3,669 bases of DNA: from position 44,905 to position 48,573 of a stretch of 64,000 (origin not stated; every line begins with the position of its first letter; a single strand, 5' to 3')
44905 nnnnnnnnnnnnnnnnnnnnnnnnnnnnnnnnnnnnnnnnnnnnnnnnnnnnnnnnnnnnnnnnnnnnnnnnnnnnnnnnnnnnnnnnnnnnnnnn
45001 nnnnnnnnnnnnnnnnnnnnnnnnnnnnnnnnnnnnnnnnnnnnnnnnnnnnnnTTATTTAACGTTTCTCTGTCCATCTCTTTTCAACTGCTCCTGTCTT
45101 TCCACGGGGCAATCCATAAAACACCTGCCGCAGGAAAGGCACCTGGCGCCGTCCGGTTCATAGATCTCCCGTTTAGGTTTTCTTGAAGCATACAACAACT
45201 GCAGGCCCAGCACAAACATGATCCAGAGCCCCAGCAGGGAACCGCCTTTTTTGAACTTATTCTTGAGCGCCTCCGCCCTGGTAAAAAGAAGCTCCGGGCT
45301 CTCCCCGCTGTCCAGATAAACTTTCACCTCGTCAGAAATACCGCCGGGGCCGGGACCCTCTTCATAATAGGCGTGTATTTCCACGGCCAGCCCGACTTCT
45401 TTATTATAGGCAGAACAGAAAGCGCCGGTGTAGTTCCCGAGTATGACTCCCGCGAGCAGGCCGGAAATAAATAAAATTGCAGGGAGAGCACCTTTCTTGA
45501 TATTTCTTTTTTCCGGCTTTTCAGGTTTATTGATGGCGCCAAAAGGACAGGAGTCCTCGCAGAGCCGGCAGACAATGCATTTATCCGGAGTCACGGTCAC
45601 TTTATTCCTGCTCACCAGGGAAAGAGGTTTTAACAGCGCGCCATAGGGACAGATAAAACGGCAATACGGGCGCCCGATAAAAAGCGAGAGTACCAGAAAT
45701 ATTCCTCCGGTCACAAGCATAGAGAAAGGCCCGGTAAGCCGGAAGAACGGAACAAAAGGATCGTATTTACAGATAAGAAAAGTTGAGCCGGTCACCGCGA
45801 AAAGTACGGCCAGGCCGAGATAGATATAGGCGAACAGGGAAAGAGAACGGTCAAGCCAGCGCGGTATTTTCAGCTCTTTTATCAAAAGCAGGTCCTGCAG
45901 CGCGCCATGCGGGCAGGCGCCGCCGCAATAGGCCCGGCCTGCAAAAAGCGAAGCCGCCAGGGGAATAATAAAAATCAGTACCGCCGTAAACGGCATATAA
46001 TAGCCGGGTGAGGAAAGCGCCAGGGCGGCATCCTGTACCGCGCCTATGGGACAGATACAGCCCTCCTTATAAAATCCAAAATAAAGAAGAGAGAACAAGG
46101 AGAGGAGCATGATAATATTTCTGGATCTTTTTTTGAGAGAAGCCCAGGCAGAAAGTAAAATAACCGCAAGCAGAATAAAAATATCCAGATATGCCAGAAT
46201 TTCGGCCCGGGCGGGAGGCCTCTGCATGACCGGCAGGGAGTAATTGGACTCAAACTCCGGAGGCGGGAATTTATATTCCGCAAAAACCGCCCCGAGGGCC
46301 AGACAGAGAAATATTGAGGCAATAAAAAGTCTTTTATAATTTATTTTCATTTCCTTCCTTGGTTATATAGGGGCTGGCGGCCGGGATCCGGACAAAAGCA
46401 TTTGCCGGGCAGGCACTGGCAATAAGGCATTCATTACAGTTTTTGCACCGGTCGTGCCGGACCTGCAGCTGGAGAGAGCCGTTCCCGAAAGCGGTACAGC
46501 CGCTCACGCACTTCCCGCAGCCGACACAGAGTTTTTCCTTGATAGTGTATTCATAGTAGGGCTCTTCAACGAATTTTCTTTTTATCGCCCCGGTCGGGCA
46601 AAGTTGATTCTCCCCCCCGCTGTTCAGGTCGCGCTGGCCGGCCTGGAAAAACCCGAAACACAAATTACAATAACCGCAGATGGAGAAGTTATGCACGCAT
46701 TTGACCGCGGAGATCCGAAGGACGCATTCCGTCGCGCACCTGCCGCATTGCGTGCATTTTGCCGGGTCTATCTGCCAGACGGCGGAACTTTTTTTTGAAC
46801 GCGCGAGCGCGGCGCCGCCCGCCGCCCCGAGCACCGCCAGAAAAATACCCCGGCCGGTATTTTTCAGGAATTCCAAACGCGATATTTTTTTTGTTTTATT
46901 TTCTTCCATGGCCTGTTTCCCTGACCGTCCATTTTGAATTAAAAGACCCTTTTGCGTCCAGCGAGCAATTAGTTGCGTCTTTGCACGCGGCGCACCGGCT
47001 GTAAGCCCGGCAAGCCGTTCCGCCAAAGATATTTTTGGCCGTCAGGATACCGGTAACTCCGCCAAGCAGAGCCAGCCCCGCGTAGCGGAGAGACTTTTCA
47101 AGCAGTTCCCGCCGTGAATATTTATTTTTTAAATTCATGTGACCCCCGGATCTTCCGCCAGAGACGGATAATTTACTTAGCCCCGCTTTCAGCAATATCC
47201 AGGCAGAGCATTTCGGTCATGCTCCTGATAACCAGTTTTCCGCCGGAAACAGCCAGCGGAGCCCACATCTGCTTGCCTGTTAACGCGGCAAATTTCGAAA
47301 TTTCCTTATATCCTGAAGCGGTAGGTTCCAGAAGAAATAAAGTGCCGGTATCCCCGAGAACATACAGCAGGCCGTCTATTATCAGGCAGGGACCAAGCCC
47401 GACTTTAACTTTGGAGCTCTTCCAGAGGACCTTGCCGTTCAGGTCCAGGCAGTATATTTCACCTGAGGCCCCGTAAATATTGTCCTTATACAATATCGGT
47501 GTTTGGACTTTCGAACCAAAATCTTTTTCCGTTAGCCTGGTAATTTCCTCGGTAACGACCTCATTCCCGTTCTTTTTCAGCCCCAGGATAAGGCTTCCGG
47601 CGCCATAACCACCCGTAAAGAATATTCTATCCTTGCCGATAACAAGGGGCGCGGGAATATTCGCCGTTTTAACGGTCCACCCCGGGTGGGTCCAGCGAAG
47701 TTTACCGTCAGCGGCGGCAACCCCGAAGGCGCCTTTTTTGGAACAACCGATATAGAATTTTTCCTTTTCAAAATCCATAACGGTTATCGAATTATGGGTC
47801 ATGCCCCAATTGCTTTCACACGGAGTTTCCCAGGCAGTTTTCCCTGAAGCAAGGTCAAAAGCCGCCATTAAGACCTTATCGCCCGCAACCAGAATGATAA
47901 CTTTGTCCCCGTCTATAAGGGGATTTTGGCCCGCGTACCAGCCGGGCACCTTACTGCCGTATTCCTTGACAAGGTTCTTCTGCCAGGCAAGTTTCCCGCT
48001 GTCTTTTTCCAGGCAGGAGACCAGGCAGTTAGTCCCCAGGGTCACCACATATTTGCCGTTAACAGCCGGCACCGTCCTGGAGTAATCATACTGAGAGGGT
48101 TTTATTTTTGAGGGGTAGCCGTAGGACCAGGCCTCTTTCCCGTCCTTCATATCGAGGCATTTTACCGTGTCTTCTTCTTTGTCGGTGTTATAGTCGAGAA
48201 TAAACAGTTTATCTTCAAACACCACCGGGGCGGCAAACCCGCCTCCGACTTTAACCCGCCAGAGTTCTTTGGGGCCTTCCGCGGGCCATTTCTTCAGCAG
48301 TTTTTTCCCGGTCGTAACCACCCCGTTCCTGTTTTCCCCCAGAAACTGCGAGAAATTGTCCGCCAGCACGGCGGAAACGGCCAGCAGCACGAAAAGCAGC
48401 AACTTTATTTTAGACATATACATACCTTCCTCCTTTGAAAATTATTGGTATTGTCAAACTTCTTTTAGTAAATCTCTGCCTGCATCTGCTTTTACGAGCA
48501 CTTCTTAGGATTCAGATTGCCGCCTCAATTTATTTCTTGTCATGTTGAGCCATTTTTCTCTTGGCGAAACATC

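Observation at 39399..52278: Coupled beta-propeller / NapGH-like / NuoEF-GltD cluster: candidate trans-envelope redox system with no recognisable terminal enzyme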

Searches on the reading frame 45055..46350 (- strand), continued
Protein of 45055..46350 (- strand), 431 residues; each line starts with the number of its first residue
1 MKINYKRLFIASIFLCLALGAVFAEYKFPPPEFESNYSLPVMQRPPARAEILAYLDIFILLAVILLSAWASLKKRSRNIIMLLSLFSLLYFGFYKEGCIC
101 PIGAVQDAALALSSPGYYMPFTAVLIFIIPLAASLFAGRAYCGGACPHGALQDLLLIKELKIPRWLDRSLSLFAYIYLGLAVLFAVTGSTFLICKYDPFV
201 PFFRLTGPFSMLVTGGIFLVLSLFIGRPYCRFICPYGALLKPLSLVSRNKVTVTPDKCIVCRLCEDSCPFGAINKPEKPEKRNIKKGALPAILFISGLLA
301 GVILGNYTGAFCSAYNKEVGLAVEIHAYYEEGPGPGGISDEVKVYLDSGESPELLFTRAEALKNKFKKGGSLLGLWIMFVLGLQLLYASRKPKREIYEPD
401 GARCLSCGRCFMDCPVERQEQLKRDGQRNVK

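Call 78: search_protein_families(library=pfam, proteins=[L015:3317-6646:+, L015:2616-3320:+, L084:6094-7557:+, L006:17936-21256:+, P0370], max_evalue=0.001)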
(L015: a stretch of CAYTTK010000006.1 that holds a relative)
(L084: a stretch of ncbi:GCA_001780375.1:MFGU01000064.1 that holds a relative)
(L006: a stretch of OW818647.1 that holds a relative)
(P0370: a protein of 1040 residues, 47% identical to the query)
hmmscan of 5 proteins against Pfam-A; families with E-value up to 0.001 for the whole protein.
L015:3317-6646:+ (1109 aa): 2 families
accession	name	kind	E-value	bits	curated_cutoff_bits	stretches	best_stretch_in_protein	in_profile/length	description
PF02687.27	FtsX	-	2.5e-18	66.7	25.5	2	510-628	3-115/120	FtsX-like permease C-terminal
PF12704.14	MacB_PCD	-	1e-08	36.2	27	1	22-219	5-181/207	MacB-like periplasmic core domain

L015:2616-3320:+ (234 aa): 6 families
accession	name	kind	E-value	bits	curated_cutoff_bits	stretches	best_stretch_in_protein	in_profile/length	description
PF00005.33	ABC_tran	-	2.2e-36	125.9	25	1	27-177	1-136/137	ABC transporter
PF13304.12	AAA_21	-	5.5e-09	36.9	27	0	41-62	3-27/304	AAA domain, putative AbiEii toxin, Type IV TA system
PF02463.25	SMC_N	-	1.3e-06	28.5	40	0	126-220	119-209/220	RecF/RecN/SMC N terminal domain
PF13555.12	AAA_29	-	0.00011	22.4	27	1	32-55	17-40/61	P-loop containing region of AAA domain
PF13191.12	AAA_16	-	0.00051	21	32.6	0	33-201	18-164/167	AAA ATPase domain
PF03193.22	RsgA_GTPase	-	0.00093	19.5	30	0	33-57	103-126/174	RsgA GTPase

L084:6094-7557:+ (487 aa): 1 family
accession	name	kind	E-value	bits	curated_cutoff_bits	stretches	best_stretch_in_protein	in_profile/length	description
PF07661.19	MORN_2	-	1.3e-37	123.8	29.6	3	68-85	5-22/22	MORN repeat variant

L006:17936-21256:+ (1107 aa): 2 families
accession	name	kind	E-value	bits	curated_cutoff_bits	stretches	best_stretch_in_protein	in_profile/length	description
PF02687.27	FtsX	-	7.7e-16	58.7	25.5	2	531-654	2-119/120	FtsX-like permease C-terminal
PF12704.14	MacB_PCD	-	3.4e-09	37.7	27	1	20-212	3-173/207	MacB-like periplasmic core domain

P0370 (1040 aa): 11 families
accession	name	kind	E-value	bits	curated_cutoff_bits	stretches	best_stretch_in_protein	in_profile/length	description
PF13360.13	PQQ_2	-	2e-23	83.7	27.6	2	825-914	7-92/233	Outer membrane protein assembly factor BamB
PF13570.13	Beta-prop_ACSF4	-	3.2e-14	53.5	133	1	823-998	31-201/329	Beta-alanine-activating enzyme, beta-propeller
PF12801.12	Fer4_5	-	7.4e-14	51.9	22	2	121-154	4-37/48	4Fe-4S binding domain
PF12838.12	Fer4_7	-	7.6e-06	26.7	27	1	228-271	7-52/52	4Fe-4S dicluster domain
PF00037.32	Fer4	-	9.7e-06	25.6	21.1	1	250-273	1-24/24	4Fe-4S binding domain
PF25160.1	LdpA_Fe-S-bd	-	4e-05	23.8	27.6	0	405-420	27-42/49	LdpA Fe-S cluster-binding domain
PF12837.12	Fer4_6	-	5.3e-05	23.4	25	1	250-272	2-24/24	4Fe-4S binding domain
PF13187.11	Fer4_9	-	9.9e-05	22.7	27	0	257-273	2-18/52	4Fe-4S dicluster domain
PF13183.11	Fer4_8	-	0.00011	23.1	27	0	255-287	3-35/68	4Fe-4S dicluster domain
PF13237.11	Fer4_10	-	0.00031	21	25.5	0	250-273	2-27/53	4Fe-4S dicluster domain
PF12797.12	Fer4_2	-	0.00041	20.6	24.5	1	248-269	1-22/22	4Fe-4S binding domain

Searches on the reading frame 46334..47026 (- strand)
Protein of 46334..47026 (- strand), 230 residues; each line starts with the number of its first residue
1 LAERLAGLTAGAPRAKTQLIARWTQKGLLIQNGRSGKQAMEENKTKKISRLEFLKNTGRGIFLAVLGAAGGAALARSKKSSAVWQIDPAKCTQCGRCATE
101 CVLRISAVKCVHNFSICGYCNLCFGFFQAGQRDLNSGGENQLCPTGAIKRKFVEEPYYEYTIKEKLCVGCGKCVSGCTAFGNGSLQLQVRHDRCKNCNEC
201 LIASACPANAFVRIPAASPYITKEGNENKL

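Call 4: search_protein_families(library=pfam, proteins=[window:46334-47026:-], max_evalue=0.01)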
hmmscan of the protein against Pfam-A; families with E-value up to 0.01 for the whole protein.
window:46334-47026:- (230 aa): 9 families
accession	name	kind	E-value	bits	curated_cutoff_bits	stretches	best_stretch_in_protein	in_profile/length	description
PF12838.12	Fer4_7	-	2.1e-09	38.1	27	2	143-178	12-49/52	4Fe-4S dicluster domain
PF12837.12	Fer4_6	-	2.8e-09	36.9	25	3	85-101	3-19/24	4Fe-4S binding domain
PF00037.32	Fer4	-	4.4e-07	29.9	21.1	1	85-101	2-18/24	4Fe-4S binding domain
PF25160.1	LdpA_Fe-S-bd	-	2.2e-05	24.5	27.6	1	141-177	11-38/49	LdpA Fe-S cluster-binding domain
PF13187.11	Fer4_9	-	5e-05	23.7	27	1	142-178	11-48/52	4Fe-4S dicluster domain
PF12797.12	Fer4_2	-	0.00012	22.2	24.5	1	162-178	5-21/22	4Fe-4S binding domain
PF14697.11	Fer4_21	-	0.0002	21.9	35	1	162-209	3-54/59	4Fe-4S dicluster domain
PF13237.11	Fer4_10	-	0.0034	17.7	25.5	0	162-207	4-53/53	4Fe-4S dicluster domain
PF13183.11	Fer4_8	-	0.0049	17.8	27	1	82-102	46-65/68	4Fe-4S dicluster domain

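Call 5: search_protein_families(library=ncbifam, proteins=[window:46334-47026:-], max_evalue=0.01)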
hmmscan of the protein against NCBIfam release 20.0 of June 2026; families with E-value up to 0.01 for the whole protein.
window:46334-47026:- (230 aa): 15 families
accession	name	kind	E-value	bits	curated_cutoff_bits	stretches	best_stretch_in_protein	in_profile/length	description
NF058577.1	FdxA_fam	equivalog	4.1e-06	26.9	65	2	140-178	16-49/52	4Fe-4S ferredoxin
TIGR04003.1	rSAM_BssD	equivalog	1.1e-05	24.8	496.45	1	160-210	45-102/314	[benzylsuccinate synthase]-activating enzyme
TIGR02066.1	dsrB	equivalog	3.3e-05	23.1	341.5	1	141-180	191-229/341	dissimilatory-type sulfite reductase subunit beta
TIGR01944.1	rnfB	subfamily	4.7e-05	23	68.7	1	161-216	109-165/190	RnfABCDGE type electron transport complex subunit B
TIGR03287.1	methan_mark_16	hypoth_equivalog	8.2e-05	21.2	363.95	1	185-213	295-323/391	methanogenesis marker 16 metalloprotein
TIGR02494.1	PFLE_PFLC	subfamily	0.00016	21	174.35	0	159-212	42-98/293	glycyl-radical enzyme activating protein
NF003475.0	PRK05113.1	equivalog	0.00054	19.9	203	1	161-212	109-161/190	electron transport complex subunit RsxB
NF038196.1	ferrodoxin_EFR1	subfamily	0.0016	18.5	75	0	161-211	181-229/242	EFR1 family ferrodoxin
NF007382.0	PRK09898.1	equivalog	0.0017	17.9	213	1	141-212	133-199/208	ferredoxin-like protein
TIGR02912.1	sulfite_red_C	equivalog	0.0019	17.3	324.1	1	163-215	167-222/314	sulfite reductase subunit C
TIGR04105.1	FeFe_hydrog_B1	subfamily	0.002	16.9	450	0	82-101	181-200/462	monomeric [FeFe] hydrogenase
TIGR04041.1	activase_YjjW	hypoth_equivalog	0.0041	16.6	250.2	1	165-214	41-90/276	YjjW family glycine radical enzyme activase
NF045874.1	Vhu_polyferre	exception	0.0048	15.7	600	0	84-211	54-174/381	F420-non-reducing hydrogenase associated-polyferredoxin VhuB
TIGR03294.1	FrhG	equivalog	0.0058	16.4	245.5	1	162-211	171-220/228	coenzyme F420 hydrogenase subunit gamma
TIGR02951.1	DMSO_dmsB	equivalog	0.0092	16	214.1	0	142-201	75-128/161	DMSO/selenate family reductase complex B subunit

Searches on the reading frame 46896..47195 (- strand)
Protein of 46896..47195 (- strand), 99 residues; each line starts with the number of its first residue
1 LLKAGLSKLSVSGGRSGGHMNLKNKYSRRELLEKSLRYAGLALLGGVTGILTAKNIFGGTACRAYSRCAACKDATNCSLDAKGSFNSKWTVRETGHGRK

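Call 4: search_protein_families(library=pfam, proteins=[window:46896-47195:-], max_evalue=0.01)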
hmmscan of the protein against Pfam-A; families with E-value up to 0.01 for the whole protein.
window:46896-47195:- (99 aa): 1 family
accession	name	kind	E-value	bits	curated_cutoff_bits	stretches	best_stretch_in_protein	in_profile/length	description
PF23451.1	Zn_ribbon_PaaD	-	0.00031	20.8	27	1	54-73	28-47/53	PaaD zinc beta ribbon domain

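Call 5: search_protein_families(library=ncbifam, proteins=[window:46896-47195:-], max_evalue=0.01)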
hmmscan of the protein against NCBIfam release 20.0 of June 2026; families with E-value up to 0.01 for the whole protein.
window:46896-47195:- (99 aa): 1 family
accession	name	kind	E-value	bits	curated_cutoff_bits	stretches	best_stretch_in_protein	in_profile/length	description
TIGR02159.1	PA_CoA_Oxy4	equivalog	0.0088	16.3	108.15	0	52-74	117-139/146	1,2-phenylacetyl-CoA epoxidase subunit PaaD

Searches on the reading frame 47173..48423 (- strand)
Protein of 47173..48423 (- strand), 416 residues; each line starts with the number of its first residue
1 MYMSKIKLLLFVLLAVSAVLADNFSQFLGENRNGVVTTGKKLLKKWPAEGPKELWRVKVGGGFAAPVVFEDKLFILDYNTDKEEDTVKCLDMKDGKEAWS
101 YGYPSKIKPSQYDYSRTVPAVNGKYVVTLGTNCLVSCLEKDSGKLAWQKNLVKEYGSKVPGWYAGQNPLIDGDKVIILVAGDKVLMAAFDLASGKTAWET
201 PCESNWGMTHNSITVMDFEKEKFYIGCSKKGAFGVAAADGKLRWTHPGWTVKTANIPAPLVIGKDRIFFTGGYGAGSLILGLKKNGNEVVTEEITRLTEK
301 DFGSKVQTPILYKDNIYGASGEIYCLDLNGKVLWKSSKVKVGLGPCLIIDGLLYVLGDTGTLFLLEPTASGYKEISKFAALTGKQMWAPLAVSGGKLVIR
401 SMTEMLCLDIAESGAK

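Call 4: search_protein_families(library=pfam, proteins=[window:47173-48423:-], max_evalue=0.01)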
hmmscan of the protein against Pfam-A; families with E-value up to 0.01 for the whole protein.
window:47173-48423:- (416 aa): 3 families
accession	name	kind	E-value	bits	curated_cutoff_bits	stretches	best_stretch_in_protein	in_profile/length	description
PF13360.13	PQQ_2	-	6.3e-33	114.8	27.6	2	84-335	2-232/233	Outer membrane protein assembly factor BamB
PF13570.13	Beta-prop_ACSF4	-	2e-12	47.6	133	1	86-373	30-295/329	Beta-alanine-activating enzyme, beta-propeller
PF25293.1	Beta-prop_EMC1_N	-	2.8e-05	24.3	34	0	138-271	46-170/219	EMC1 N-terminal beta-propeller domain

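Call 5: search_protein_families(library=ncbifam, proteins=[window:47173-48423:-], max_evalue=0.01)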
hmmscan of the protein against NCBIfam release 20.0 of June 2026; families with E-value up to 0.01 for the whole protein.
window:47173-48423:- (416 aa): 4 families
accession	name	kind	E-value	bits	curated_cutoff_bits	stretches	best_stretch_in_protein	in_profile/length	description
TIGR03300.1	assembly_YfgL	equivalog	3.2e-13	49.1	285.2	2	52-245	41-215/377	outer membrane protein assembly factor BamB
NF008351.0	PRK11138.1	equivalog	6.1e-12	44.7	423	1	114-390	60-332/394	outer membrane protein assembly factor BamB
TIGR04528.1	acido_non_PQQ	subfamily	3.9e-09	35.8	650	1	85-203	67-182/493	acido-empty-quinoprotein group A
TIGR03075.1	PQQ_enz_alc_DH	subfamily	1.5e-08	33.7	480.05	1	63-205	62-202/530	PQQ-dependent dehydrogenase, methanol/ethanol family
